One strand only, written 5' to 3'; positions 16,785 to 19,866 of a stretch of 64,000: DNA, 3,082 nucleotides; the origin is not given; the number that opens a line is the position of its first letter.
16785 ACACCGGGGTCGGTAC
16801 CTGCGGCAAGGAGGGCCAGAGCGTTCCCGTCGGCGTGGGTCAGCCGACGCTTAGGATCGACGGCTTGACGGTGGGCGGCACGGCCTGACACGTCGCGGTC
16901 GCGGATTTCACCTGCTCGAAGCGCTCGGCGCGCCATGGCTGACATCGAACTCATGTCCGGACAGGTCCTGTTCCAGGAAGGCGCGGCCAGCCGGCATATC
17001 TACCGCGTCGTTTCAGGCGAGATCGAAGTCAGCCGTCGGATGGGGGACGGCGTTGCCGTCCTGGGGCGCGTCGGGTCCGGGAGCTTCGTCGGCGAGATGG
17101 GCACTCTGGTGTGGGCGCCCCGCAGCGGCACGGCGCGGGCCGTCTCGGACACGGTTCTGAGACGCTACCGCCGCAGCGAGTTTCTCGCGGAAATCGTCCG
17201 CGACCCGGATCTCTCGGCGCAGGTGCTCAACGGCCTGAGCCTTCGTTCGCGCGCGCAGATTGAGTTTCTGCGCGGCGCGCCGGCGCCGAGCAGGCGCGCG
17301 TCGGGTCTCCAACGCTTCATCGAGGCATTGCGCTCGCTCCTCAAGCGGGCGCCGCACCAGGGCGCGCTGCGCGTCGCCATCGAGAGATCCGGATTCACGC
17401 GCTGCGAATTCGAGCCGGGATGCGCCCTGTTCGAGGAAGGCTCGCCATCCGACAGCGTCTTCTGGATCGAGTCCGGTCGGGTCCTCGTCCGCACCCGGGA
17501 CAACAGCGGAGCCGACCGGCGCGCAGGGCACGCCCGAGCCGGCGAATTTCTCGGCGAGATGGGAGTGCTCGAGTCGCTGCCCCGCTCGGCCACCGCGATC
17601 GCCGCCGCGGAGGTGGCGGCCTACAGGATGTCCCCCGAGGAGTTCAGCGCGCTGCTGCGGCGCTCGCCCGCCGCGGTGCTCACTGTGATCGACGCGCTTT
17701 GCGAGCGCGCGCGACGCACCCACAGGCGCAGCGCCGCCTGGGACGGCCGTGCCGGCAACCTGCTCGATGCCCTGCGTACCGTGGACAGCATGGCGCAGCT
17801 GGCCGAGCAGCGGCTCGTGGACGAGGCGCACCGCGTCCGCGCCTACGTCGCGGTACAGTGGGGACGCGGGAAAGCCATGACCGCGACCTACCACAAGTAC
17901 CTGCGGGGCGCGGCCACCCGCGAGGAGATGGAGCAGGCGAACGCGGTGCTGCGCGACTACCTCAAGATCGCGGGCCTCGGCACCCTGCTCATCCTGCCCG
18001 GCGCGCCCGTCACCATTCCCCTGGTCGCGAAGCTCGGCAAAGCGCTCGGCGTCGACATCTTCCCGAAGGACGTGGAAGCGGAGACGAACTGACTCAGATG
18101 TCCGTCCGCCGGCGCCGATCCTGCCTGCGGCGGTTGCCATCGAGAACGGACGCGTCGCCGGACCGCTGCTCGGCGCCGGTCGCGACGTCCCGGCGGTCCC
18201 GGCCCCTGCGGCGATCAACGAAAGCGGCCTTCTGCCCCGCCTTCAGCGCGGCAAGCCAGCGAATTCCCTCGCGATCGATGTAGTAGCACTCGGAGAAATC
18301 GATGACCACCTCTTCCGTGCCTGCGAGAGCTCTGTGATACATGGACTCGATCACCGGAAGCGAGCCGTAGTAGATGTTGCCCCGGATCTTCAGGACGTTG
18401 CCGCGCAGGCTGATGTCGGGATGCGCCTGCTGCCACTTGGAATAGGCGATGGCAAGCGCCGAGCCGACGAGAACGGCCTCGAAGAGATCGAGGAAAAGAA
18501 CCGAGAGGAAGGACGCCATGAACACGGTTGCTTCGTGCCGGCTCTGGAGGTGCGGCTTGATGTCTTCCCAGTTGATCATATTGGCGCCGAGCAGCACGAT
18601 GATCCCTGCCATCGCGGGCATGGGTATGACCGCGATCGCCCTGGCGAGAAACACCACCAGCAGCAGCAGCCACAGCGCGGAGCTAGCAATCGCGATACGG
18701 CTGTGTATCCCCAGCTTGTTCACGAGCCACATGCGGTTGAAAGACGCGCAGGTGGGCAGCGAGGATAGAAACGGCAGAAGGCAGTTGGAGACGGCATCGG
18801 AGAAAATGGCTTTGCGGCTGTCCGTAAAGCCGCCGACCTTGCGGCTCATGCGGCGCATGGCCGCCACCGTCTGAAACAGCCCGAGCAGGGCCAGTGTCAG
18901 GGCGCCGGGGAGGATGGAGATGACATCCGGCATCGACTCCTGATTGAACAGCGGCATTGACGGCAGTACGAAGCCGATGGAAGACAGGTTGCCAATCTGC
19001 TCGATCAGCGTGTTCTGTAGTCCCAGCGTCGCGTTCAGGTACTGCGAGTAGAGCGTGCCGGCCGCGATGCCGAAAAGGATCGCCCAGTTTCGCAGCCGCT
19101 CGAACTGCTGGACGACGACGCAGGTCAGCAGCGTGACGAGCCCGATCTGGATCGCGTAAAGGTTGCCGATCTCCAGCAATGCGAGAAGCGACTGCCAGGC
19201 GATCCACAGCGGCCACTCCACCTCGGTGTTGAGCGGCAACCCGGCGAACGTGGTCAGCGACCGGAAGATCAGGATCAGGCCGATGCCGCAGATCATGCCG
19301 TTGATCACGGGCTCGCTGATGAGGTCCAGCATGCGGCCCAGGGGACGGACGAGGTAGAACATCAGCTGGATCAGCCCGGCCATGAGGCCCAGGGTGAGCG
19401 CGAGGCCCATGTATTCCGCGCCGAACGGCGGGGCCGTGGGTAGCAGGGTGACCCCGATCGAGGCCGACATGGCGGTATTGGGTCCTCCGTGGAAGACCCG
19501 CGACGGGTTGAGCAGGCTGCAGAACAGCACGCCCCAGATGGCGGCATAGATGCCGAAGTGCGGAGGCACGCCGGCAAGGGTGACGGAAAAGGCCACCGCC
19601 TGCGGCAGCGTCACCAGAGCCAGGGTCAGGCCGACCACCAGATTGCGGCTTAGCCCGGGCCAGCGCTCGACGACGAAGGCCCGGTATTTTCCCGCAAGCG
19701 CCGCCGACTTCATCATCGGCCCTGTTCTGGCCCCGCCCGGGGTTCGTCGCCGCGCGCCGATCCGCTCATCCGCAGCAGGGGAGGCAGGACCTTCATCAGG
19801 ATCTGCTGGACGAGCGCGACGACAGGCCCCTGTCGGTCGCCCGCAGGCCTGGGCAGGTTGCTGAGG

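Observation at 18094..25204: Six translationally coupled genes: GGDEF-EAL sensor, two orphan PhnD-type binding proteins, two TsdA-like cytochromes c, SulP/STAS permease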

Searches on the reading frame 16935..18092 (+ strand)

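Call 47: search_protein_families(library=pfam, proteins=[window:16935-18092:+], max_evalue=0.00001)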
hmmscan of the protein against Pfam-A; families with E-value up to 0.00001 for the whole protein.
window:16935-18092:+ (385 aa): 1 family
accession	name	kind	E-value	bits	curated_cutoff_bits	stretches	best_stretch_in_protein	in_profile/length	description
PF00027.35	cNMP_binding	-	4.4e-37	126.4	27.5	2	158-243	3-88/89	Cyclic nucleotide-binding domain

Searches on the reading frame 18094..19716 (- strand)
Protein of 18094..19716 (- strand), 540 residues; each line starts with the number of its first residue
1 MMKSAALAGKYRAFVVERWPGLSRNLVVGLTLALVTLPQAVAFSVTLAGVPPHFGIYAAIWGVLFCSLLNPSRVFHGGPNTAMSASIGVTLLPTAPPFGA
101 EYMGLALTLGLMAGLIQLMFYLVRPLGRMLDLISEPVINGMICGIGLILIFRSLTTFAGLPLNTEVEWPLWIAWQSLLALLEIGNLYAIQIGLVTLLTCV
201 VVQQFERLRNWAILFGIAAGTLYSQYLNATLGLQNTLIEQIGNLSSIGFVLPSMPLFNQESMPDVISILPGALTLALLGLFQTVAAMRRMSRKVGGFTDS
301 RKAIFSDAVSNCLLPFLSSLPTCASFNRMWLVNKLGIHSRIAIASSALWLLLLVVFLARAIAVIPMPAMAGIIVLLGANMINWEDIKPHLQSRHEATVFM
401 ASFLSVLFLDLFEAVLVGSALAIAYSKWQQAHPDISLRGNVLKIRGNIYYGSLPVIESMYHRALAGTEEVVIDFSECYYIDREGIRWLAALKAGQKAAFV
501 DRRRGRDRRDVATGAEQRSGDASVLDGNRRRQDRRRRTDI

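Call 3: search_protein_families(library=pfam, proteins=[window:18094-19716:-], max_evalue=0.01)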
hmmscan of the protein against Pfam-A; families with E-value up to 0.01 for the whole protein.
window:18094-19716:- (540 aa): 3 families
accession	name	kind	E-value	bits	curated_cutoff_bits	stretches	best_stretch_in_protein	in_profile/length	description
PF00916.26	Sulfate_transp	-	1.8e-44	152.5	23.2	1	23-401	2-379/380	Sulfate permease family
PF13466.11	STAS_2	-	8.9e-05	23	29.2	1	442-496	1-55/80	STAS domain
PF01740.26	STAS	-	0.00015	22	22.6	1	441-491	12-64/106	STAS domain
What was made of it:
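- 18094..19716 (-): G6, 540 aa: SulP/SLC26-type permease with a compact cytoplasmic STAS domain. STAS and STAS_2 matches are just below their cut-offs (call 3).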

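Call 4: search_protein_families(library=ncbifam, proteins=[window:18094-19716:-], max_evalue=0.01)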
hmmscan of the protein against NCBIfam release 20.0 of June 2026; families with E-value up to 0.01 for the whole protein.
window:18094-19716:- (540 aa): 3 families
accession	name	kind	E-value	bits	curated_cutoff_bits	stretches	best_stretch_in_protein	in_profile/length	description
TIGR00815.1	sulP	subfamily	2.1e-44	151.9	380.45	1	22-441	14-436/565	sulfate permease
NF008660.1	PRK11660.1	equivalog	1.2e-28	99.9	614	1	22-491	29-517/572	C4-dicarboxylic acid transporter DauA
NF050096.1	BicarbTportBicA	equivalog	3.5e-25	88.6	880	1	24-422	14-400/547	bicarbonate transporter BicA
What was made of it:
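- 18094..19716 (-): NCBIfam sulP, DauA and BicA all fall below cut-off (call 4).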
